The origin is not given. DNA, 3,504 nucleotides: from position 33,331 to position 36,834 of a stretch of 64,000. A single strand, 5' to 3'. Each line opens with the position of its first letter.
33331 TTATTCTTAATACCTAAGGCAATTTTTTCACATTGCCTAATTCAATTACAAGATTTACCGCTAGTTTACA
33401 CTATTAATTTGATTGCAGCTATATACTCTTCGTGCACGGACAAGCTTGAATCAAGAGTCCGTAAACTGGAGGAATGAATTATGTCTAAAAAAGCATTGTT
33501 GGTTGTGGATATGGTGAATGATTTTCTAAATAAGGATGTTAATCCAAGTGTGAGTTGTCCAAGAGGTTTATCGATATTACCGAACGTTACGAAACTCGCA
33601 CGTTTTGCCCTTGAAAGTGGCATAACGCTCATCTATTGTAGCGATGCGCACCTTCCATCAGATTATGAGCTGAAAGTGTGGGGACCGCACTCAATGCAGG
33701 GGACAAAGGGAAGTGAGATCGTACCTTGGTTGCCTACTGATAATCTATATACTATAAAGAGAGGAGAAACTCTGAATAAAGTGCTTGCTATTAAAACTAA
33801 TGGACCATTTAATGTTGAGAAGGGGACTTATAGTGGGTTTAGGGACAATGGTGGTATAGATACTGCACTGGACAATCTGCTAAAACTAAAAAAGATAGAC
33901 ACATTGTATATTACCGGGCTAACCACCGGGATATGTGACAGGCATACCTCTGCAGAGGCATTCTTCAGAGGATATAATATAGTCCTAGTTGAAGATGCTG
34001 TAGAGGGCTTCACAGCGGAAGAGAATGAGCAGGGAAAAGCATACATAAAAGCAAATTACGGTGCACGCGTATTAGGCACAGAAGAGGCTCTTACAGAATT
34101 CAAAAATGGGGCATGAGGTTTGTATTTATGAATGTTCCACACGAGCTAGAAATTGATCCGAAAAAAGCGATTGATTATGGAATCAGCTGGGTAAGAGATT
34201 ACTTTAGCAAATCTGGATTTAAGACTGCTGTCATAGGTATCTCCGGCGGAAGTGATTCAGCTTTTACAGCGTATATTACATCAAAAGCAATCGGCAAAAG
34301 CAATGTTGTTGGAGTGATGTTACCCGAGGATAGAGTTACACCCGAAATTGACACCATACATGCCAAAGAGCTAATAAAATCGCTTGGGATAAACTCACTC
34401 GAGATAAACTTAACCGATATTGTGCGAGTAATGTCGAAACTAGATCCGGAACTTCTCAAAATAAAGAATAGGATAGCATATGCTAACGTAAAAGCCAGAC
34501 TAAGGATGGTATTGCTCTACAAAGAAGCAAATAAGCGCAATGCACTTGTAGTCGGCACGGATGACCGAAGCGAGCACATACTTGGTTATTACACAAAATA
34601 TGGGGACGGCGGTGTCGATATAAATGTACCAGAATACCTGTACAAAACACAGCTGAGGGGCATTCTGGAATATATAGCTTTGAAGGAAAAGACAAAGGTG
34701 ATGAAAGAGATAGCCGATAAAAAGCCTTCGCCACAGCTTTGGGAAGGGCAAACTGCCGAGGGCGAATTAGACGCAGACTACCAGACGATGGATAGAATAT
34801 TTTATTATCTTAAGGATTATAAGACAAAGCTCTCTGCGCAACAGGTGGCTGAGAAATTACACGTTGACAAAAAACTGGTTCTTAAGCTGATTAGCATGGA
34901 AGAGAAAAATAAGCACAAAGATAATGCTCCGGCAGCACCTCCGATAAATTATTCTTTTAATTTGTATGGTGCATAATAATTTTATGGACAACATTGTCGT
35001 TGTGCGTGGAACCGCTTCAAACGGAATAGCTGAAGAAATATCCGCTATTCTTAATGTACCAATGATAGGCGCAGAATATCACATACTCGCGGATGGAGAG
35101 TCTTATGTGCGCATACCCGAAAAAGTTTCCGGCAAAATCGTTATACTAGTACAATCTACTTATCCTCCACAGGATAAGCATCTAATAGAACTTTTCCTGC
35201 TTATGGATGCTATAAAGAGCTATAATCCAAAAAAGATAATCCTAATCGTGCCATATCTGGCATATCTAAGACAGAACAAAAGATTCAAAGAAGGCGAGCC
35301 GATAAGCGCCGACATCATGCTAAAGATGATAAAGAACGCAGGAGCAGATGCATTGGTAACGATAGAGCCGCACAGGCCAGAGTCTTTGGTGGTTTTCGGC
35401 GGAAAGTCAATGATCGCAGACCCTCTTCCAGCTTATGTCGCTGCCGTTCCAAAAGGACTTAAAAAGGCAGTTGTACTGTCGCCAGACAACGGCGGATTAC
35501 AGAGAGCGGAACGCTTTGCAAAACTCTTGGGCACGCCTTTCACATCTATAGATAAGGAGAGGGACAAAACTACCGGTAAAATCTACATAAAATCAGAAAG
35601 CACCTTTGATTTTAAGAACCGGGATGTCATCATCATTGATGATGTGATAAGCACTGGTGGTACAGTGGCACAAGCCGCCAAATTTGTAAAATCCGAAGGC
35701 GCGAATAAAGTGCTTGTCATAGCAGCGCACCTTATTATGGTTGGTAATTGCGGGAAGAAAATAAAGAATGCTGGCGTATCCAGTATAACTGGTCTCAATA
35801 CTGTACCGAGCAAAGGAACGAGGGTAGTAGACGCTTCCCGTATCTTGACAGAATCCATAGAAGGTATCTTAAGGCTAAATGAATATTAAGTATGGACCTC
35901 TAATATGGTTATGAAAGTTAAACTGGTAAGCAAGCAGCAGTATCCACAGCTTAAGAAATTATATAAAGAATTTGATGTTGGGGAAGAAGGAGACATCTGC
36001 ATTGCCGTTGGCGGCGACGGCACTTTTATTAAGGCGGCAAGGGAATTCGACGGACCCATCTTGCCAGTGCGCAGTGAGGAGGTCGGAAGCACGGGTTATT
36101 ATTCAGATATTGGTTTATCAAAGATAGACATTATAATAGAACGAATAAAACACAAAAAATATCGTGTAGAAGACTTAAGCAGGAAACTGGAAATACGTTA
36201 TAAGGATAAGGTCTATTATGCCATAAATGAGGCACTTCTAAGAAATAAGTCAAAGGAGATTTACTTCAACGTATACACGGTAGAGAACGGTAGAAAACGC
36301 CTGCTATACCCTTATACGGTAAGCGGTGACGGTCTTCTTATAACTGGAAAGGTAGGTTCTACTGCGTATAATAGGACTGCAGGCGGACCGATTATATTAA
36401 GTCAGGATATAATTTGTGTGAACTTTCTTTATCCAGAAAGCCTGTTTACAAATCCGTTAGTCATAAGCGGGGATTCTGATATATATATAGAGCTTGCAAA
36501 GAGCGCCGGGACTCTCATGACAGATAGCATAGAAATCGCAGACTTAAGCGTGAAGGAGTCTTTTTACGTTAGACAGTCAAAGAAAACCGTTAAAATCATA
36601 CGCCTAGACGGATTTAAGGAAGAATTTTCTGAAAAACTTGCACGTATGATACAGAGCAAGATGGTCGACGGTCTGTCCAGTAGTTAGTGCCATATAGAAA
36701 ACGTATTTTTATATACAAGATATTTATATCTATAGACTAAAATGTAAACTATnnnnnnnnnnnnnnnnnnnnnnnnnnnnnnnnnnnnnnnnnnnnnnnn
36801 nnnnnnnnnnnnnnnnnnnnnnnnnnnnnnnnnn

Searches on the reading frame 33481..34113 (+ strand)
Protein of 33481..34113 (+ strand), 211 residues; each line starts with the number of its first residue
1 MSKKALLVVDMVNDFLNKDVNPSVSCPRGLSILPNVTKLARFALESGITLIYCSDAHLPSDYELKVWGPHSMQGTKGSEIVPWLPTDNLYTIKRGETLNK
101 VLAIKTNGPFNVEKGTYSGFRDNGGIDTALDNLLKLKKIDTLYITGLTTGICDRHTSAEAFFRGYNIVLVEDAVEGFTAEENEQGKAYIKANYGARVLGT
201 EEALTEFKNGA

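Call 3: search_protein_families(library=pfam, proteins=[window:33481-34113:+], max_evalue=0.01)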
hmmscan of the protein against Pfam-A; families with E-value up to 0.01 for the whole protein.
window:33481-34113:+ (211 aa): 1 family
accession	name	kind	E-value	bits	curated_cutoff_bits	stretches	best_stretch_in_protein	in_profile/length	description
PF00857.26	Isochorismatase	-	1.2e-26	94.2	27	1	5-202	2-175/175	Isochorismatase domain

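Call 4: search_protein_families(library=ncbifam, proteins=[window:33481-34113:+], max_evalue=0.01)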
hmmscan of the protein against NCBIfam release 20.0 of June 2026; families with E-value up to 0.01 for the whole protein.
window:33481-34113:+ (211 aa): 4 families
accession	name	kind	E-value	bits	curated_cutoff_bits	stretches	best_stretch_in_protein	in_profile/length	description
NF008623.0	PRK11609.1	equivalog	1.9e-14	54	174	1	67-199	83-204/213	bifunctional nicotinamidase/pyrazinamidase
NF050097.1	BiurAmidohydBiuH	equivalog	4.4e-09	36.1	370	1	33-182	51-194/221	biuret amidohydrolase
TIGR03614.1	RutB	equivalog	1.8e-07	31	377.95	1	107-186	124-198/226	pyrimidine utilization protein B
NF008517.0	PRK11440.1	equivalog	6.2e-06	26.3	195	1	128-203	110-184/188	hydrolase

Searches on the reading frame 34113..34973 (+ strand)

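Call 3: search_protein_families(library=pfam, proteins=[window:34113-34973:+], max_evalue=0.01)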
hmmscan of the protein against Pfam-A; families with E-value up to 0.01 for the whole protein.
window:34113-34973:+ (287 aa): 2 families
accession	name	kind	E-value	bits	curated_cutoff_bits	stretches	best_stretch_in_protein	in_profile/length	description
PF02540.23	NAD_synthase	-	4.8e-66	222.8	21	1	24-273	6-242/242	NAD synthase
PF21008.3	AIF-1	-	0.0043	17.7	50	0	78-149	57-130/140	Allograft inflammatory factor 1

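Call 4: search_protein_families(library=ncbifam, proteins=[window:34113-34973:+], max_evalue=0.01)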
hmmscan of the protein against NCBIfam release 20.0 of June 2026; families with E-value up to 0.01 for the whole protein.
window:34113-34973:+ (287 aa): 10 families
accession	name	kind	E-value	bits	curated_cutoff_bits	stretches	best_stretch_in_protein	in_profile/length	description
NF010587.0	PRK13980.1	equivalog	8.9e-73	244.8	255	1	12-278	7-260/267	NAD+ synthase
TIGR00552.1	nadE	equivalog_domain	1.4e-62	211.2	63.65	1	25-275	11-243/251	NAD(+) synthase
NF010588.0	PRK13981.1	equivalog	2.1e-42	145.2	479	1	26-270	275-516/546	NAD+ synthase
NF002048.0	PRK00876.1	subfamily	4.8e-35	120.9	313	2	121-260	171-303/330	NAD(+) synthase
NF001979.1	PRK00768.1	equivalog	1.4e-31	110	250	1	12-248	13-251/266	NAD(+) synthase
NF002730.0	PRK02628.1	equivalog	1.1e-22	80.1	473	1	25-216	348-550/677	NAD(+) synthase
TIGR00268.2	TIGR00268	equivalog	2.3e-05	23.8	150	1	37-102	14-78/259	ATP-dependent sacrificial sulfur transferase LarE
NF000848.1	PRK00074.1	equivalog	0.0003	19.5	400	1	3-72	183-249/512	glutamine-hydrolyzing GMP synthase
TIGR00884.1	guaA_Cterm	equivalog_domain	0.0031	16.9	338.75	1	35-100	15-79/310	glutamine-hydrolyzing GMP synthase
TIGR00364.1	TIGR00364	equivalog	0.0065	16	150.3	0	39-107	1-66/201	7-cyano-7-deazaguanine synthase QueC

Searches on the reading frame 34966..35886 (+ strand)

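Call 3: search_protein_families(library=pfam, proteins=[window:34966-35886:+], max_evalue=0.01)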
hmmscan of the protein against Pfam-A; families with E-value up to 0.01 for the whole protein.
window:34966-35886:+ (307 aa): 6 families
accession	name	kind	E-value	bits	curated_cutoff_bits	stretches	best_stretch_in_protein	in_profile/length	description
PF13793.12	Pribosyltran_N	-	6.8e-30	103.8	25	1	11-126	2-117/117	N-terminal domain of ribose phosphate pyrophosphokinase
PF00156.33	Pribosyltran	-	4.4e-16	59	26.3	1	165-269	28-135/158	Phosphoribosyl transferase domain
PF14572.12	Pribosyl_synth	-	4.8e-10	40.1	27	1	217-301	82-173/184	Phosphoribosyl synthetase-associated domain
PF14681.12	UPRTase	-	3.1e-06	27.2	27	1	191-259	92-161/206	Uracil phosphoribosyltransferase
PF15609.12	PRTase_2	-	0.0013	18.7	28.8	1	206-256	108-157/188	Phosphoribosyl transferase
PF24390.1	PRTase-CE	-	0.0046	17.3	27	1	210-269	103-158/253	PRTase-CE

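Call 4: search_protein_families(library=ncbifam, proteins=[window:34966-35886:+], max_evalue=0.01)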
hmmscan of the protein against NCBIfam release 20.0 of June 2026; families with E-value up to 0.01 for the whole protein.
window:34966-35886:+ (307 aa): 32 families (the best 25 are shown)
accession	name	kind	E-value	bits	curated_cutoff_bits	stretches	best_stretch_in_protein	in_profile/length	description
TIGR01251.1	ribP_PPkin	subfamily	1.7e-74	250.5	113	1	11-300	2-297/309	ribose-phosphate diphosphokinase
NF002095.0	PRK00934.1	equivalog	2.3e-72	243.6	296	1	11-293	2-280/287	ribose-phosphate diphosphokinase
NF002320.0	PRK01259.1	subfamily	9.6e-56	189.4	297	1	7-295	4-298/316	ribose-phosphate diphosphokinase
NF002844.0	PRK03092.1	equivalog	2.4e-53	181.5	438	1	7-293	9-298/326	ribose-phosphate diphosphokinase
NF005537.0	PRK07199.1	subfamily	2.3e-47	161.5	322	1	17-295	10-287/301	ribose-phosphate diphosphokinase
NF002618.0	PRK02269.1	equivalog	4.5e-42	144.8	460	1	19-289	15-288/321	ribose-phosphate diphosphokinase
NF002758.0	PRK02812.1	equivalog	4.5e-41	141.1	518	1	9-295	21-307/330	ribose-phosphate pyrophosphokinase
NF002686.0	PRK02458.1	equivalog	1e-40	140.2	506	1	7-285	7-285/323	ribose-phosphate diphosphokinase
NF001815.0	PRK00553.1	equivalog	1.1e-39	136.4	484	1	9-269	9-269/332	ribose-phosphate pyrophosphokinase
NF003428.0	PRK04923.1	equivalog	1.2e-37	129.8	536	1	8-285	5-284/319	ribose-phosphate diphosphokinase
NF005299.0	PRK06827.1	subfamily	5.9e-25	87.8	327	1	69-254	105-301/383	phosphoribosylpyrophosphate synthetase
NF002620.0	PRK02277.1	subfamily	2.4e-07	30.6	115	1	196-252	122-175/201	orotate phosphoribosyltransferase-like protein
NF009211.0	PRK12560.1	equivalog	2.7e-07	30.6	188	1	196-271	96-170/187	adenine phosphoribosyltransferase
NF002636.0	PRK02304.1-5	equivalog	5.8e-07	29.2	125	1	203-252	104-151/176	adenine phosphoribosyltransferase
TIGR00201.1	comF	subfamily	8.2e-07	29.1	233.55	1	203-252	138-186/190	ComF family protein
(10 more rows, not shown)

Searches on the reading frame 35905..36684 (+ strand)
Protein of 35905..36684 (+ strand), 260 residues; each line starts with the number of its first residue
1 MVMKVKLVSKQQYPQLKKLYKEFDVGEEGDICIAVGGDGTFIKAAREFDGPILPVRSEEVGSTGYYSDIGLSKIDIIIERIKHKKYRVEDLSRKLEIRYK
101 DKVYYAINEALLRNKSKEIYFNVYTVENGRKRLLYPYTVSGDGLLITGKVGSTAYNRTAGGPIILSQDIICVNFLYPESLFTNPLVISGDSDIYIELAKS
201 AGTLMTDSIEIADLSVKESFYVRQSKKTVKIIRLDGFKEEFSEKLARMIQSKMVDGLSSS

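Call 3: search_protein_families(library=pfam, proteins=[window:35905-36684:+], max_evalue=0.01)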
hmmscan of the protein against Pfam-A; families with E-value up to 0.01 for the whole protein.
window:35905-36684:+ (260 aa): 2 families
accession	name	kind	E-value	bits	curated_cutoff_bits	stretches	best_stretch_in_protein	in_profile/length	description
PF20143.4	NAD_kinase_C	-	1.6e-10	41.2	23.7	1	139-234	29-126/126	ATP-NAD kinase C-terminal domain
PF01513.26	NAD_kinase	-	1.9e-07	31.9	25.5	1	26-86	70-130/130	ATP-NAD kinase N-terminal domain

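Call 4: search_protein_families(library=ncbifam, proteins=[window:35905-36684:+], max_evalue=0.01)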
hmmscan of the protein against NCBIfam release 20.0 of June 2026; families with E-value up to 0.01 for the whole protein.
window:35905-36684:+ (260 aa): 18 families
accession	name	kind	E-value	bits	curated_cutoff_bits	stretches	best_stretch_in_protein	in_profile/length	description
NF002892.0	PRK03372.1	equivalog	1.2e-26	93.8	299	1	14-247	55-290/312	NAD kinase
NF002521.0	PRK01911.1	equivalog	1.9e-25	89.9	309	1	14-245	50-280/292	NAD kinase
NF010677.0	PRK14075.1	equivalog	2.5e-24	86.2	260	1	27-237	41-240/257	NAD(+) kinase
NF002306.0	PRK01231.1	equivalog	1.3e-23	83.6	316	1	20-237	58-279/299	NAD(+) kinase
NF002255.0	PRK01185.1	subfamily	2.6e-23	82.5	304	1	29-245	53-261/271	NAD(+) kinase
NF010678.0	PRK14076.1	equivalog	1.1e-22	80.6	493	1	28-245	349-567/570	bifunctional NADP phosphatase/NAD kinase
NF002561.0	PRK02155.1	equivalog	2.6e-22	79.4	371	1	9-237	49-275/297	NAD kinase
NF002984.0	PRK03708.1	equivalog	2.1e-21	76.6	326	1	23-249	51-273/277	NAD(+) kinase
NF002893.0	PRK03378.1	equivalog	2.7e-20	72.9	386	1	19-236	54-274/292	NAD(+) kinase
NF002731.0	PRK02645.1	equivalog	3.7e-20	72.6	312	1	25-236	54-278/305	NAD(+) kinase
NF010679.0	PRK14077.1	equivalog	3.6e-19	69.2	343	1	20-234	56-270/287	NAD(+) kinase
NF002732.0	PRK02649.1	equivalog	7.5e-18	65.1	348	1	27-241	67-281/305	NAD(+) kinase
NF003391.0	PRK04539.1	equivalog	3.9e-17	62.3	470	1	18-237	58-279/296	inorganic polyphosphate/ATP-NAD kinase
NF003424.0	PRK04885.1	equivalog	6.3e-17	61.6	220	1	10-234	14-247/265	NAD kinase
NF002579.0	PRK02231.1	equivalog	7.7e-17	61.6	459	1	20-237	62-284/301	NAD(+) kinase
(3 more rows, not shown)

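Call 60: find_homologous_proteins(query=window:35905-36684:+, max_evalue=0.00001)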
Query window:35905-36684:+ (260 aa): 5787 proteins with E <= 0.00001 among 8000 candidates; the best 120 are listed.
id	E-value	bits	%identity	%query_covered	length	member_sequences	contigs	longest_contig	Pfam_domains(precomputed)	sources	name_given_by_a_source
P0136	4.4e-163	559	100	100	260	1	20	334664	PF20143.5,PF01513.27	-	-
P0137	6.9e-135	466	80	98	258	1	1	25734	PF20143.5,PF01513.27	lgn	-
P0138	6.2e-122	424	70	99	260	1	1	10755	PF20143.5,PF01513.27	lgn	-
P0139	6.3e-110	385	65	98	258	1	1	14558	PF20143.5,PF01513.27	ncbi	-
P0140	1.4e-109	384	65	98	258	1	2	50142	PF20143.5,PF01513.27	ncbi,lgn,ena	-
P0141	6.2e-96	339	57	97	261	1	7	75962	PF20143.5,PF01513.27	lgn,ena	-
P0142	6.6e-86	306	53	97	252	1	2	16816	PF20143.5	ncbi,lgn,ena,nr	ncbi:hypothetical protein M1494_03580 [Candidatus Parvarchaeota archaeon]|nr:hypothetical protein [C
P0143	3.2e-84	301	52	97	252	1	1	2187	PF20143.5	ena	-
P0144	1.4e-83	298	53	97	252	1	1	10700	PF20143.5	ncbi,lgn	-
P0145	2.9e-83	297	53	97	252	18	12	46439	PF20143.5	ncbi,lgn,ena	-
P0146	8.1e-83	296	53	97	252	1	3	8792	PF20143.5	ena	-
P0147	1.7e-82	295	51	97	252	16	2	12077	PF20143.5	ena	-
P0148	2.8e-82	294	51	97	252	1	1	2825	PF20143.5,PF01513.27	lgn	-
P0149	2.9e-82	294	52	97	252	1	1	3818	PF20143.5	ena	-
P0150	2.9e-82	294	54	97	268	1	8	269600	-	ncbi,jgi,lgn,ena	jgi:NAD+ kinase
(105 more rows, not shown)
